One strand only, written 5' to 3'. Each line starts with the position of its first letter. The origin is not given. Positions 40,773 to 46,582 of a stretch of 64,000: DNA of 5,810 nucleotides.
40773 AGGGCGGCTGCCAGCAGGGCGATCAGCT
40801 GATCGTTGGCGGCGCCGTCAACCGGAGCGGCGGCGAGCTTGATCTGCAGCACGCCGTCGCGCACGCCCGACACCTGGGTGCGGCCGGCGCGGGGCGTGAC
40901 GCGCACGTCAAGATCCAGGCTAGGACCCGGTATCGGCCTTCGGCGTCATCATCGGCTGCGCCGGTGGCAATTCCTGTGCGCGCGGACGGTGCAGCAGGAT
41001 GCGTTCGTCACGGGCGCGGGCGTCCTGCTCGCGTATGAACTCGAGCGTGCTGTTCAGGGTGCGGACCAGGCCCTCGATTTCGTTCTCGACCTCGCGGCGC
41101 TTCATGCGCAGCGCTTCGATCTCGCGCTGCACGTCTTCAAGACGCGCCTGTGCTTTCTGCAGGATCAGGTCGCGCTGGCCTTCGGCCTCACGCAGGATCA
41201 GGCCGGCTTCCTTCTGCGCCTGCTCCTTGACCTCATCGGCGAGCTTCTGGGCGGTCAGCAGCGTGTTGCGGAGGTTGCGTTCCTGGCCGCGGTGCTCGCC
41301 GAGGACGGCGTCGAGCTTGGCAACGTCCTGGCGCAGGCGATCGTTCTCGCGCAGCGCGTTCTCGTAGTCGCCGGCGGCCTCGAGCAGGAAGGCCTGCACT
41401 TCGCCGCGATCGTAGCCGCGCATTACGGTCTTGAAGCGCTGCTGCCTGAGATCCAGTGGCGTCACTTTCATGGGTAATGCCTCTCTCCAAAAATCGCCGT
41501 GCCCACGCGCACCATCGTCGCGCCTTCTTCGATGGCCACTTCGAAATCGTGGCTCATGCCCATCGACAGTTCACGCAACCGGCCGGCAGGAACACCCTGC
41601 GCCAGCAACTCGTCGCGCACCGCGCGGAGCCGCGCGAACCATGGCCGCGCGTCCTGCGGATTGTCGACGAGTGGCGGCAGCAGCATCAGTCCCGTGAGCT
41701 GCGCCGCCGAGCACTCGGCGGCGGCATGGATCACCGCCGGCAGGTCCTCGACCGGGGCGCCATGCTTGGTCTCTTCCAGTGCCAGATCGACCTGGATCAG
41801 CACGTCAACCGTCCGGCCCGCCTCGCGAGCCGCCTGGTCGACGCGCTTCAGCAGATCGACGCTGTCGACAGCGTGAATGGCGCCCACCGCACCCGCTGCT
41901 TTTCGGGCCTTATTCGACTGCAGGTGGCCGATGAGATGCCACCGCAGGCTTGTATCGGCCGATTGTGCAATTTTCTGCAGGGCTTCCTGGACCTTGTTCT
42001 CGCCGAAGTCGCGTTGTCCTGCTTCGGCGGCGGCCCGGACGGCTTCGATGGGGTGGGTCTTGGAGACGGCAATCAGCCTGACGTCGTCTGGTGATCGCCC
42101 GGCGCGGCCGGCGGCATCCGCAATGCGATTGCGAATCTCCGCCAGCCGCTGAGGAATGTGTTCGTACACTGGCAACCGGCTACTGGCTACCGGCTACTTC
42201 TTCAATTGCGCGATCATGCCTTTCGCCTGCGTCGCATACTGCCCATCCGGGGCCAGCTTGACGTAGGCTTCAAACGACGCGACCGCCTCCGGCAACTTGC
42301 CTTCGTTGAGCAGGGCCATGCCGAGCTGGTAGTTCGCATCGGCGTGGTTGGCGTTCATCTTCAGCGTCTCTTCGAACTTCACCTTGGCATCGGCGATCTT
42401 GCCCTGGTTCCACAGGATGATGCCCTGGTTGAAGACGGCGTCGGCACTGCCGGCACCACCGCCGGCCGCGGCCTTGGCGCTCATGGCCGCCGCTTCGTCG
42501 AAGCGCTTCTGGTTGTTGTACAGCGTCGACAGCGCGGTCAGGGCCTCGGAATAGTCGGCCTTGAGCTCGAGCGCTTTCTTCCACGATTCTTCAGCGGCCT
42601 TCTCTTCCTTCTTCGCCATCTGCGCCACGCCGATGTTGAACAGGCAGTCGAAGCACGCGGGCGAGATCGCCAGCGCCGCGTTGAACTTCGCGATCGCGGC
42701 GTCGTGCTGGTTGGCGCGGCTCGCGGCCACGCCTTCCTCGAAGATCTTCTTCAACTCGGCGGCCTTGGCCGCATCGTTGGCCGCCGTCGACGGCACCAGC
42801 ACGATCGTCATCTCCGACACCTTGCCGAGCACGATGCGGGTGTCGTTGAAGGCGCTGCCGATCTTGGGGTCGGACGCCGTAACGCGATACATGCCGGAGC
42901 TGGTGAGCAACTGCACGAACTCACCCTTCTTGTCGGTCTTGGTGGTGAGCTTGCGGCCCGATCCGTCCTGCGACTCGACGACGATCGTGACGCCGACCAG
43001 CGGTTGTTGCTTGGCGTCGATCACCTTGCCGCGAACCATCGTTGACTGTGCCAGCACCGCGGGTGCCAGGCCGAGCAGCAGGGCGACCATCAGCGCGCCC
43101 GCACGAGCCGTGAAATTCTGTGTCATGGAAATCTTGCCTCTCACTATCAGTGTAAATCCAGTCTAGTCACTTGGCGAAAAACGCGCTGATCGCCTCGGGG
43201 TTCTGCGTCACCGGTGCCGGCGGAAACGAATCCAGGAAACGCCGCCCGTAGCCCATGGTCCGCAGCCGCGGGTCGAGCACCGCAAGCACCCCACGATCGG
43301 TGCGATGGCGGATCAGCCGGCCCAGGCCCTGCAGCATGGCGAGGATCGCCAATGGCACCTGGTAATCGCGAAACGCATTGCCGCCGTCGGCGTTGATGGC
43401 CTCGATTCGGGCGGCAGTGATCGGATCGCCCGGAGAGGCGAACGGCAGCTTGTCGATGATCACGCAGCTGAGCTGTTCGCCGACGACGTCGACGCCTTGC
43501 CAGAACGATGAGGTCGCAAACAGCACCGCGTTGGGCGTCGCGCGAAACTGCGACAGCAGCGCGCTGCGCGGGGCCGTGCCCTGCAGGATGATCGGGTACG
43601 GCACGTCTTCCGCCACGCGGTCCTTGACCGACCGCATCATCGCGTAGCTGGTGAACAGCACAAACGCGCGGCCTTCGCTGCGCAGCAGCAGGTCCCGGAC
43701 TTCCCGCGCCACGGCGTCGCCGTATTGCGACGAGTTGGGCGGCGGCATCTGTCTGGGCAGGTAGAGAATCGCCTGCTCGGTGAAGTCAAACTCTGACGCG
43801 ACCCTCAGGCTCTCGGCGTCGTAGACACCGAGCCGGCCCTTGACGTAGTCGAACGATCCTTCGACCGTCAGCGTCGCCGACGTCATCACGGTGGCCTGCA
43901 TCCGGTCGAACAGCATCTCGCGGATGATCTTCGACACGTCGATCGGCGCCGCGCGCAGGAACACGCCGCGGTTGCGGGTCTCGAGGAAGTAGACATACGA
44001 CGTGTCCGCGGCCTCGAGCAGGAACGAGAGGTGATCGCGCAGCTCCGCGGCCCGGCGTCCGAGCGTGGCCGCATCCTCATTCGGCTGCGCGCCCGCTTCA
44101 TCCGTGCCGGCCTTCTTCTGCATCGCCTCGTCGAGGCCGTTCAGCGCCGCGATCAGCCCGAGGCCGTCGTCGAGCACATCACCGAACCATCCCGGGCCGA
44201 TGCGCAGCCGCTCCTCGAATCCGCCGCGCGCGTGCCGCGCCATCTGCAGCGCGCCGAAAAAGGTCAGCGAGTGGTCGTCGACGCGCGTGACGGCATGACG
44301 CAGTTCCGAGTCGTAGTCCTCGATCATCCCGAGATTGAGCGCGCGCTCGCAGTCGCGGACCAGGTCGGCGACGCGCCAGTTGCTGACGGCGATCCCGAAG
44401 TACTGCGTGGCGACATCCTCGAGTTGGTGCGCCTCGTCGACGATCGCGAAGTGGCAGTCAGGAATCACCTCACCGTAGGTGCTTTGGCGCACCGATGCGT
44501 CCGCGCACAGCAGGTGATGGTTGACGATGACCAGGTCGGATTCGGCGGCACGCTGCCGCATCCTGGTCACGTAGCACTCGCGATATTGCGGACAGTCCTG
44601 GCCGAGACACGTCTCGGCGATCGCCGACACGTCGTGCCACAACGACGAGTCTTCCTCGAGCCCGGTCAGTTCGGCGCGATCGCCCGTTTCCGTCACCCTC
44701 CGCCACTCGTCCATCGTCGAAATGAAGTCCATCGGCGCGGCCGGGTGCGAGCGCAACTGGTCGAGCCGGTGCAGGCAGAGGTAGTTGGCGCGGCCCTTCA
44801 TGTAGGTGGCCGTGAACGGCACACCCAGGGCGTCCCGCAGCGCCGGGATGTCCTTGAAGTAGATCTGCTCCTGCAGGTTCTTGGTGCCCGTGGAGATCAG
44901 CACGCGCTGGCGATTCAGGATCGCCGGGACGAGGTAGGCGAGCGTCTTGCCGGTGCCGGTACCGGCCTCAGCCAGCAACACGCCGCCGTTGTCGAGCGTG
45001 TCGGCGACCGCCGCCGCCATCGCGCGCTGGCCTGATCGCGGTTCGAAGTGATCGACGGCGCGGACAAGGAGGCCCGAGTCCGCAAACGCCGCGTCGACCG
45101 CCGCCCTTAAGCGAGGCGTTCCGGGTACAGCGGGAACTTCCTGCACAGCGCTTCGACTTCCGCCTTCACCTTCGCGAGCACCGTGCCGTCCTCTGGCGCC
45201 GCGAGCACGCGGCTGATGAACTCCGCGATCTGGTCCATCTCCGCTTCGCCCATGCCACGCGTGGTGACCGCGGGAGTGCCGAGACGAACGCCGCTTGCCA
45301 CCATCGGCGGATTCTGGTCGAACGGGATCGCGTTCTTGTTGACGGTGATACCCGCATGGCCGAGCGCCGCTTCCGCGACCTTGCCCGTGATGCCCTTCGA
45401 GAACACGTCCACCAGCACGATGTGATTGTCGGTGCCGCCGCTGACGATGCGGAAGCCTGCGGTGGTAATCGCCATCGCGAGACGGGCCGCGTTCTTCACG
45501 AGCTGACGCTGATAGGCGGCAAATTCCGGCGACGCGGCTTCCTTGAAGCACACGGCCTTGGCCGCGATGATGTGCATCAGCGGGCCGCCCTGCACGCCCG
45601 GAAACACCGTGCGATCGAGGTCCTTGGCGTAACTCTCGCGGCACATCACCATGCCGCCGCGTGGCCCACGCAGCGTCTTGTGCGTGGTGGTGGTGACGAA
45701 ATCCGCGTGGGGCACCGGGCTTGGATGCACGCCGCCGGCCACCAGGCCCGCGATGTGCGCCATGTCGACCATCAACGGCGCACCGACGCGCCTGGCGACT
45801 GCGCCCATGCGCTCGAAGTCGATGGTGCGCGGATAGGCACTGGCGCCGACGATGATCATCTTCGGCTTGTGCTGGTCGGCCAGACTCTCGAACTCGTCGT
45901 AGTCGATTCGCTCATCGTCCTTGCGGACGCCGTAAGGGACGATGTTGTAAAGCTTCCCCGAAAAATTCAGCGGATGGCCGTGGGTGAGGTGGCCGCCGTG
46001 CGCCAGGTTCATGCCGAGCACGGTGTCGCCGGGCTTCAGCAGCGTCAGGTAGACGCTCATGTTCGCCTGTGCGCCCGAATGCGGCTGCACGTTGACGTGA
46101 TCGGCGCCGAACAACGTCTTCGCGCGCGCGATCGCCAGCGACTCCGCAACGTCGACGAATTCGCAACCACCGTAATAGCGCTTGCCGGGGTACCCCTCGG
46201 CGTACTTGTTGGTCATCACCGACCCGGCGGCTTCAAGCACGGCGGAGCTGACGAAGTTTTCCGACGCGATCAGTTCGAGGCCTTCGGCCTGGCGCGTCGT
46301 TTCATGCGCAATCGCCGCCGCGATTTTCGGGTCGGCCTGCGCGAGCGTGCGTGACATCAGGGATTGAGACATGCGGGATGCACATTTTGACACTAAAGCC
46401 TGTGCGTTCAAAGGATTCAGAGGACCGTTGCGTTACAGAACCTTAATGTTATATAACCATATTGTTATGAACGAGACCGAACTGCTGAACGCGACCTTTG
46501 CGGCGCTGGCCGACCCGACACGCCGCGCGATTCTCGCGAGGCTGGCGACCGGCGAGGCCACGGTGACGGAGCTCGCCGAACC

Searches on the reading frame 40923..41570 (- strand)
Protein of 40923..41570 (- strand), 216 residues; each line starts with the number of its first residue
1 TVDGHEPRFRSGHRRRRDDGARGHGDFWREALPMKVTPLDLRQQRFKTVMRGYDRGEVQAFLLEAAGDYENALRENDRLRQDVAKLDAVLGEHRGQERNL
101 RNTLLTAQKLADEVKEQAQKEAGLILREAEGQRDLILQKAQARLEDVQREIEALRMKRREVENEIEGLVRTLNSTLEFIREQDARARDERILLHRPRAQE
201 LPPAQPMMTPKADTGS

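Call 40: search_protein_families(library=pfam, proteins=[window:40923-41570:-], max_evalue=0.01)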
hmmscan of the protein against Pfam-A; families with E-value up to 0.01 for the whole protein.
window:40923-41570:- (216 aa): 1 family
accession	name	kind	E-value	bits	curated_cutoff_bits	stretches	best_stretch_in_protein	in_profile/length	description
PF05103.18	DivIVA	-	6e-35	120.5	28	1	36-164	1-129/131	DivIVA protein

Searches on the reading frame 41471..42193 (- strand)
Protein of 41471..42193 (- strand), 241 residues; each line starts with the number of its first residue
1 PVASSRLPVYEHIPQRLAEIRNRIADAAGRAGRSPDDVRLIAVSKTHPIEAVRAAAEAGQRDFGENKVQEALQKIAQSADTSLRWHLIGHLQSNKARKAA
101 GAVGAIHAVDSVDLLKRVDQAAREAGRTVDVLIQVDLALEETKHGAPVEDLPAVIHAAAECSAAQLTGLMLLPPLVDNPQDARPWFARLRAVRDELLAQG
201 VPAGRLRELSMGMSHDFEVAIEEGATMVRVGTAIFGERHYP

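Call 40: search_protein_families(library=pfam, proteins=[window:41471-42193:-], max_evalue=0.01)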
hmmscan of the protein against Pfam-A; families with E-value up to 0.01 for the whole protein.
window:41471-42193:- (241 aa): 1 family
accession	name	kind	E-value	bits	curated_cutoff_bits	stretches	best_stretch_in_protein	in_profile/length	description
PF01168.26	Ala_racemase_N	-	7.4e-26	91.6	24.1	1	17-238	3-219/220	Alanine racemase, N-terminal domain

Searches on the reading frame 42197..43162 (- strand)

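Call 40: search_protein_families(library=pfam, proteins=[window:42197-43162:-], max_evalue=0.01)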
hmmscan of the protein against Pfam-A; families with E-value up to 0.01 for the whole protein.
window:42197-43162:- (322 aa): 20 families
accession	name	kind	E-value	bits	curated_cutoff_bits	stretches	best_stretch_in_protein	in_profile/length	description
PF07719.23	TPR_2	-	3.4e-18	64.6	27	1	274-306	1-33/34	Tetratricopeptide repeat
PF13432.12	TPR_16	-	6.9e-18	65.2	32.7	2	245-306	2-63/65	Tetratricopeptide repeat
PF00515.34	TPR_1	-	2.8e-14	52.7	27.8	2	172-203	2-33/34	Tetratricopeptide repeat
PF13181.12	TPR_8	-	4.3e-13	48.7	25.7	1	274-306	1-33/34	Tetratricopeptide repeat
PF13620.12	CarboxypepD_reg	-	4.5e-11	43.4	32.3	1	43-122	2-81/82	Carboxypeptidase regulatory-like domain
PF14559.12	TPR_19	-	4.5e-11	43.3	25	1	252-310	3-62/68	Tetratricopeptide repeat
PF13414.12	TPR_11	-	6.2e-10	39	26.8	1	151-183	8-40/42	TPR repeat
PF13174.12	TPR_6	-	7.2e-09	36.2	26.3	0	275-306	1-32/33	Tetratricopeptide repeat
PF13431.12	TPR_17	-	1.5e-08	34.7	24.4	1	263-294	2-33/34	Tetratricopeptide repeat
PF13371.12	TPR_9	-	8.4e-08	32.6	35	1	266-317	21-72/73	Tetratricopeptide repeat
PF13428.12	TPR_14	-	7.9e-07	29.6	23.5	0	275-307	2-34/44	Tetratricopeptide repeat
PF13424.12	TPR_12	-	1.3e-05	25.7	30.1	0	208-269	6-74/77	Tetratricopeptide repeat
PF24575.1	TPR_Slam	-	4.7e-05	24.2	35.2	0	244-296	51-103/104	Surface lipoprotein assembly modifier, N-terminal TPR repeats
PF25020.1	TTR_TEN1-4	-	5.1e-05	23.6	27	1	39-82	5-45/86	Teneurin TTR-like domain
PF13715.12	CarbopepD_reg_2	-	5.7e-05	23.5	32.2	1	43-97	1-51/88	CarboxypepD_reg-like domain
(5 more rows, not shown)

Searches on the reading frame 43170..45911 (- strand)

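Call 40: search_protein_families(library=pfam, proteins=[window:43170-45911:-], max_evalue=0.01)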
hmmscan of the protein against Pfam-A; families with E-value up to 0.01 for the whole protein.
window:43170-45911:- (914 aa): 3 families
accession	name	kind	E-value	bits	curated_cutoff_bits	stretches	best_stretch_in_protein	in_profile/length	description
PF13307.12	Helicase_C_2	-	4e-44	151.1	25.3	1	741-898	4-169/170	Helicase C-terminal domain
PF00270.35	DEAD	-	5.9e-10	39.6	26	1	301-351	7-62/167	DEAD/DEAH box helicase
PF06733.21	DEAD_2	-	0.0089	16.1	21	0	444-511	104-169/172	DEAD_2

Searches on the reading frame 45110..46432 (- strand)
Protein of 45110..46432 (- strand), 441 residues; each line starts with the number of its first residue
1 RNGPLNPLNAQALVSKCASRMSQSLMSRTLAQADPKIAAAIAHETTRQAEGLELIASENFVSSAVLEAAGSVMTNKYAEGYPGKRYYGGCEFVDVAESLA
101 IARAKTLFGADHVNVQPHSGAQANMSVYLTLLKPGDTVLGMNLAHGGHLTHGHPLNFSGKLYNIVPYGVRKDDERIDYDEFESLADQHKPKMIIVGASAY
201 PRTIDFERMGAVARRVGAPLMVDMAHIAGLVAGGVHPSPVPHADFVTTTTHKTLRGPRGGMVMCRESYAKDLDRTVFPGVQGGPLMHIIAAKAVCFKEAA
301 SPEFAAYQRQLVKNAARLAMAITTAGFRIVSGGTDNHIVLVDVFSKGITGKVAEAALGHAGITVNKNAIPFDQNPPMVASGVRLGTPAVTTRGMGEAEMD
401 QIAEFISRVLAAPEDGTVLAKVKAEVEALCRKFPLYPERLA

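Call 40: search_protein_families(library=pfam, proteins=[window:45110-46432:-], max_evalue=0.01)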
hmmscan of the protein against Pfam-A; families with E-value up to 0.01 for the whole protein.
window:45110-46432:- (441 aa): 4 families
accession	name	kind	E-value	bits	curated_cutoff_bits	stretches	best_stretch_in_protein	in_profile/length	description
PF00464.25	SHMT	-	4.9e-168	559.3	27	1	30-406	1-399/399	Serine hydroxymethyltransferase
PF00155.27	Aminotran_1_2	-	6.5e-08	32.6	19.7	1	110-355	63-321/361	Aminotransferase class I and II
PF01212.27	Beta_elim_lyase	-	3.4e-05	23.7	27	1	102-340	39-284/288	Beta-eliminating lyase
PF00266.25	Aminotran_5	-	0.0019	17.7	21.5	1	122-276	72-225/371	Aminotransferase class-V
